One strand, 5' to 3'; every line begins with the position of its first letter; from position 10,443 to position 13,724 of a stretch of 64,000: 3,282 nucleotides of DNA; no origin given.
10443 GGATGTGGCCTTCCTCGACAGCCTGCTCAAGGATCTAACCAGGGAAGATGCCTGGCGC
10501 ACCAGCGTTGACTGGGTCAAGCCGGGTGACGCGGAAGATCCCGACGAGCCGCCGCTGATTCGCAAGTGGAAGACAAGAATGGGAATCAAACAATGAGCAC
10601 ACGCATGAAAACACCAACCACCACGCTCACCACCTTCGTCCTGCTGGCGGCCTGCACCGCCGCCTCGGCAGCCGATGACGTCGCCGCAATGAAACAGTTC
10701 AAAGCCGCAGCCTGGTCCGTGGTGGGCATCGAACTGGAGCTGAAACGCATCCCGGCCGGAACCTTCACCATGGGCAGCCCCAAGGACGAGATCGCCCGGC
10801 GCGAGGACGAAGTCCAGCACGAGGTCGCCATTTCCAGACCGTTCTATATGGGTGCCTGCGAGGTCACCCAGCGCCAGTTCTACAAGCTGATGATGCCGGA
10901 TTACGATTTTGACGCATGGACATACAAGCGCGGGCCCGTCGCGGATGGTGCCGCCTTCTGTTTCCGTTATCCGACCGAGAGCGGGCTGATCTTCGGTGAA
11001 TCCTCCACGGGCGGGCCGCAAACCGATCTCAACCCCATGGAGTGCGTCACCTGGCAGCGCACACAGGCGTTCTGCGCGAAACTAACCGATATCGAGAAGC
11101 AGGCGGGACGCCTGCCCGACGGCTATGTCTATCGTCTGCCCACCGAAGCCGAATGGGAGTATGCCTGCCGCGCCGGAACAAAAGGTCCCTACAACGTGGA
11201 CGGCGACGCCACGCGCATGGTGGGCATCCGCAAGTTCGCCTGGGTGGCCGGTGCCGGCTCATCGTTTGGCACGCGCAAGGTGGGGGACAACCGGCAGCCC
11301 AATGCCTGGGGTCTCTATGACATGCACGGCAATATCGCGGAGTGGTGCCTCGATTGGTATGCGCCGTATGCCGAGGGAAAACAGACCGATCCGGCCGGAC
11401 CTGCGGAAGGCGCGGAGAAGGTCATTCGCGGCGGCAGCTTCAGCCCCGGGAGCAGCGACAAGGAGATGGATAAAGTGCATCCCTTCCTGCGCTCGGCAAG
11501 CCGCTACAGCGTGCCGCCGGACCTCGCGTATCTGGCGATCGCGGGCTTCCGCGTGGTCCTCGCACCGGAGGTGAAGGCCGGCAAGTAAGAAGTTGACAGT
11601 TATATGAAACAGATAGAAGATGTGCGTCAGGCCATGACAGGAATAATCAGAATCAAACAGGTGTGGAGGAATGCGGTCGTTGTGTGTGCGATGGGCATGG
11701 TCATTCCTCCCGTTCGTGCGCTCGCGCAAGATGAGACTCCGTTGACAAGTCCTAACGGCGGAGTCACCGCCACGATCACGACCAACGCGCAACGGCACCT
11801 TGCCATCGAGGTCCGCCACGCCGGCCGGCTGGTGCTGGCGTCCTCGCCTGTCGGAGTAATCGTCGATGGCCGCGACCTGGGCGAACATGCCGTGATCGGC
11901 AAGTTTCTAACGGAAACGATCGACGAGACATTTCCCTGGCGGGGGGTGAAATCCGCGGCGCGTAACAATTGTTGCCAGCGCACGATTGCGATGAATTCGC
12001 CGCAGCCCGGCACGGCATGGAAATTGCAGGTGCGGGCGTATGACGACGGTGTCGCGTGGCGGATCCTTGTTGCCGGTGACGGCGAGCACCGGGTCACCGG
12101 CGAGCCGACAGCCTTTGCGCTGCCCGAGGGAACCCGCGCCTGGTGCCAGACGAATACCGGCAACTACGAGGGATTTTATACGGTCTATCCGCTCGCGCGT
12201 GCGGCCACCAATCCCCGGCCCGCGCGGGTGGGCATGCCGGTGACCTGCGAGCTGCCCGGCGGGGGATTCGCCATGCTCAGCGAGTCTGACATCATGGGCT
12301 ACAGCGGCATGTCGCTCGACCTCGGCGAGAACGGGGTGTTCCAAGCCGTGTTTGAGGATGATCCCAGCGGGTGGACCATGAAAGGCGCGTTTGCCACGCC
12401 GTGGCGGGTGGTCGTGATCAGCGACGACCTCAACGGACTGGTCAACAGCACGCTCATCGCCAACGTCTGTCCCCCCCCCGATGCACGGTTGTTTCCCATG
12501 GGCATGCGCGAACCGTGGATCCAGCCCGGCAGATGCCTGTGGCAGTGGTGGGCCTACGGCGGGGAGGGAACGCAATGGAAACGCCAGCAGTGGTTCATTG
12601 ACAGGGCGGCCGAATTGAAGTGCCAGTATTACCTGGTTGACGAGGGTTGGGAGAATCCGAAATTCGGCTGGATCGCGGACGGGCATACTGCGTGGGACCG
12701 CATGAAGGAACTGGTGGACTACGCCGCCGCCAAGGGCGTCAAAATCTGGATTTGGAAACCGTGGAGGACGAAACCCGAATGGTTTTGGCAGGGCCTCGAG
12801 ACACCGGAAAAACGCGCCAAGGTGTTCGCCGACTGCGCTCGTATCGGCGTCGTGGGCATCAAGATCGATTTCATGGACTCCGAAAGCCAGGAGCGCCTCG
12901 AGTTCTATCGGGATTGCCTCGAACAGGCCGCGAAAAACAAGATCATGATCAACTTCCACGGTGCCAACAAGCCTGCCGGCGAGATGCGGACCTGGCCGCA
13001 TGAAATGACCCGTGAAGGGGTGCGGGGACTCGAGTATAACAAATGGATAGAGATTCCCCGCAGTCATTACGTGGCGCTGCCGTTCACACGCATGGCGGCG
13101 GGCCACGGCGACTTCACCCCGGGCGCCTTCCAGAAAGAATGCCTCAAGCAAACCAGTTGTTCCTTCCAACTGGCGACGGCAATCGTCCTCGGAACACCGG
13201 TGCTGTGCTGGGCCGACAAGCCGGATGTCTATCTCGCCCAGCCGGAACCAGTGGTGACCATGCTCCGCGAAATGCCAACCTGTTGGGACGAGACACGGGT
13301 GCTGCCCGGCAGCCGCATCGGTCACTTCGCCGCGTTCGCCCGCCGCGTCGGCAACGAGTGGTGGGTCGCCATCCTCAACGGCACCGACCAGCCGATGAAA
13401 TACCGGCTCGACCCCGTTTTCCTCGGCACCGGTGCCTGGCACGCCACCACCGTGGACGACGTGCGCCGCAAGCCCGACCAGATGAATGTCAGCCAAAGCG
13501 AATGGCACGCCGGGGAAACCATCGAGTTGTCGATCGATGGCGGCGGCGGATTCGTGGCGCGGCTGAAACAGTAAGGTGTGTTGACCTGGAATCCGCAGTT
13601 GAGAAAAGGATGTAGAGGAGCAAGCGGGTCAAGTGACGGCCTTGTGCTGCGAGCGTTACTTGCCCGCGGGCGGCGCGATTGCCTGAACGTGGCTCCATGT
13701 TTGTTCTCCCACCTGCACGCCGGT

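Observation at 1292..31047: Repeated secreted two-gene cassette: giant HEXXH peptidase-like protein plus non-catalytic FGE/C-lectin-fold partner (best candidate for an undescribed system)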

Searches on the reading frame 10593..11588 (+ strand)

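Call 4: search_protein_families(library=pfam, proteins=[window:10593-11588:+], max_evalue=0.01)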
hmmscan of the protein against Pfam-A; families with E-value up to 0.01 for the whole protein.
window:10593-11588:+ (331 aa): 1 family
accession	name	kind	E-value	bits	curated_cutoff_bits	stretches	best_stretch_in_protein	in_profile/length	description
PF03781.23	FGE-sulfatase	-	2e-41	142.8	23.3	1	52-322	7-254/255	Sulfatase-modifying factor enzyme 1-like domain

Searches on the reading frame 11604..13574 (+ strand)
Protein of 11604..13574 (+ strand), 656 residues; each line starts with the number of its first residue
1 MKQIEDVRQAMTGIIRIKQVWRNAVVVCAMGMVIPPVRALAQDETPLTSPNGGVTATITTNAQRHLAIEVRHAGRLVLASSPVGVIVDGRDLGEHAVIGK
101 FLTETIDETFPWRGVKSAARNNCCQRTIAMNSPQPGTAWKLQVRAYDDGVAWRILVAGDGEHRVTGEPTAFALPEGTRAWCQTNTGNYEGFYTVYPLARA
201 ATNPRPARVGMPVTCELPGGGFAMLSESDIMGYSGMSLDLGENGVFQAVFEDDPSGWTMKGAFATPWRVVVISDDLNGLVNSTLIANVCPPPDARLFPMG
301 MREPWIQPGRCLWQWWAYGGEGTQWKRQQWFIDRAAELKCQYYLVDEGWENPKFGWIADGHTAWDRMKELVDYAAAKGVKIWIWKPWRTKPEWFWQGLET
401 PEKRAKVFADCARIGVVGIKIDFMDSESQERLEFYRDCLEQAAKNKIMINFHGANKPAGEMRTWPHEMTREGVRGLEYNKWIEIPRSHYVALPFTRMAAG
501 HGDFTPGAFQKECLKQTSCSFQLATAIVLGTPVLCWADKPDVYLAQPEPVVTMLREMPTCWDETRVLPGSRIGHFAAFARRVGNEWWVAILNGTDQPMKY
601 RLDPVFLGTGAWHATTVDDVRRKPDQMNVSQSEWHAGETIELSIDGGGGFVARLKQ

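Call 4: search_protein_families(library=pfam, proteins=[window:11604-13574:+], max_evalue=0.01)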
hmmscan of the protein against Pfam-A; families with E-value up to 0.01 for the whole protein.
window:11604-13574:+ (656 aa): 3 families
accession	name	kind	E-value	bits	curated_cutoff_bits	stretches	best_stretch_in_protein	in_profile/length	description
PF10566.15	Glyco_hydro_97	-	1.1e-61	209.1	32.5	1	305-558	4-275/275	Glycoside hydrolase 97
PF14508.12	GH97_N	-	4.4e-43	147.8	25.3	1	47-291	1-229/229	Glycosyl-hydrolase 97 N-terminal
PF14509.12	GH97_C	-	6.9e-17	61.9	25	1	561-655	2-97/97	Glycosyl-hydrolase 97 C-terminal, oligomerisation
